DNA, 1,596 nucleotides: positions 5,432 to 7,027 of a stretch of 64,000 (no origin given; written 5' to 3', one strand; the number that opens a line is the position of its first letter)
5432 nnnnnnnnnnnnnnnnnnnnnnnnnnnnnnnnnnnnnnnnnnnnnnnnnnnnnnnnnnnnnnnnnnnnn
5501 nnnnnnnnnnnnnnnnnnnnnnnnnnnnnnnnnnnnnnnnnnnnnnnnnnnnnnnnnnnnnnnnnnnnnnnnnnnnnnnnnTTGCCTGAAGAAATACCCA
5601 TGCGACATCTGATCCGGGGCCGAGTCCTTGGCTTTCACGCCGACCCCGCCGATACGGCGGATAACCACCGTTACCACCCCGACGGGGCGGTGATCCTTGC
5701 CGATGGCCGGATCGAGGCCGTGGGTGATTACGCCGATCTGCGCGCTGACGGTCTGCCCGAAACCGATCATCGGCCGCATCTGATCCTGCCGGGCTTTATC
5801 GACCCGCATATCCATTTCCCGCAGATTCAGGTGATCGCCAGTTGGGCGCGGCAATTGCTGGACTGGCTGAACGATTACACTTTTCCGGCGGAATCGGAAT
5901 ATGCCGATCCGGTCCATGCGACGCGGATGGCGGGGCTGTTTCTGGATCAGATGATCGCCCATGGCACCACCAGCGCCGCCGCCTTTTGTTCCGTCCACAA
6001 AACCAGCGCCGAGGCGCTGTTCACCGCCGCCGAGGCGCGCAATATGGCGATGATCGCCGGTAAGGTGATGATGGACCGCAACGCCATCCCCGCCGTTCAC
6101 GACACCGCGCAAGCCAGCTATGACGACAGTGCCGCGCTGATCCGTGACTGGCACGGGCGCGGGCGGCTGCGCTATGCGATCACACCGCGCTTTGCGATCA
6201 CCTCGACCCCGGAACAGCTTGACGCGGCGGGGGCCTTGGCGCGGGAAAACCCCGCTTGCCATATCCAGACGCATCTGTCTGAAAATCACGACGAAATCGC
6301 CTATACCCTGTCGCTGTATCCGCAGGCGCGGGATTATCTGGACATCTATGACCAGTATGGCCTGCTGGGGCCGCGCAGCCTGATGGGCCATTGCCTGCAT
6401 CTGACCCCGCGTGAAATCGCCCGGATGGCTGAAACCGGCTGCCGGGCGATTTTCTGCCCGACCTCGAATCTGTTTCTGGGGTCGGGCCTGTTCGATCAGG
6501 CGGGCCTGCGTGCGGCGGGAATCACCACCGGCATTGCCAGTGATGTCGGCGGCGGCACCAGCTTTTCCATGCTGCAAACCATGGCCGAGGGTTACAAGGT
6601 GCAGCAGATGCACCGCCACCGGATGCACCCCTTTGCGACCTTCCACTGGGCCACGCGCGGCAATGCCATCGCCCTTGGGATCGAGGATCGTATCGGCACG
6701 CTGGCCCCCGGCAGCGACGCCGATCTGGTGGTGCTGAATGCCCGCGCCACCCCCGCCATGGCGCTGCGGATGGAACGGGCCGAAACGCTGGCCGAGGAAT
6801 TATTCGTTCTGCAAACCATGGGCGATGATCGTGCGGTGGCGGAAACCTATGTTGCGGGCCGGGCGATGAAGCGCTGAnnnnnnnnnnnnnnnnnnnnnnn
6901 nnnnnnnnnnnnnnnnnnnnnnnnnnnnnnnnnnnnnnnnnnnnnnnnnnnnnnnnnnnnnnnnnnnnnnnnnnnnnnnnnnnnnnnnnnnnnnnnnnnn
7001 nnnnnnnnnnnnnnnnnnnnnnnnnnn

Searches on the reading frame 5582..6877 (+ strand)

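Call 10: search_protein_families(library=pfam, proteins=[window:5582-6877:+], max_evalue=0.001)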
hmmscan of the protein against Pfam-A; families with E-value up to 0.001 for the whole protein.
window:5582-6877:+ (431 aa): 3 families
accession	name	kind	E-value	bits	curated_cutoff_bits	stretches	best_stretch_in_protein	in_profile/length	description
PF01979.26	Amidohydro_1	-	5.2e-53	180.9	25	1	68-428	2-344/345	Amidohydrolase family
PF07969.17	Amidohydro_3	-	1.4e-15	58.2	29.7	1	253-427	298-469/472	Amidohydrolase family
PF22039.1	HUTI_composite_bact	-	1.9e-05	24.6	25.5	1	35-55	1-21/26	Imidazolonepropionase-like composite domain, bacteria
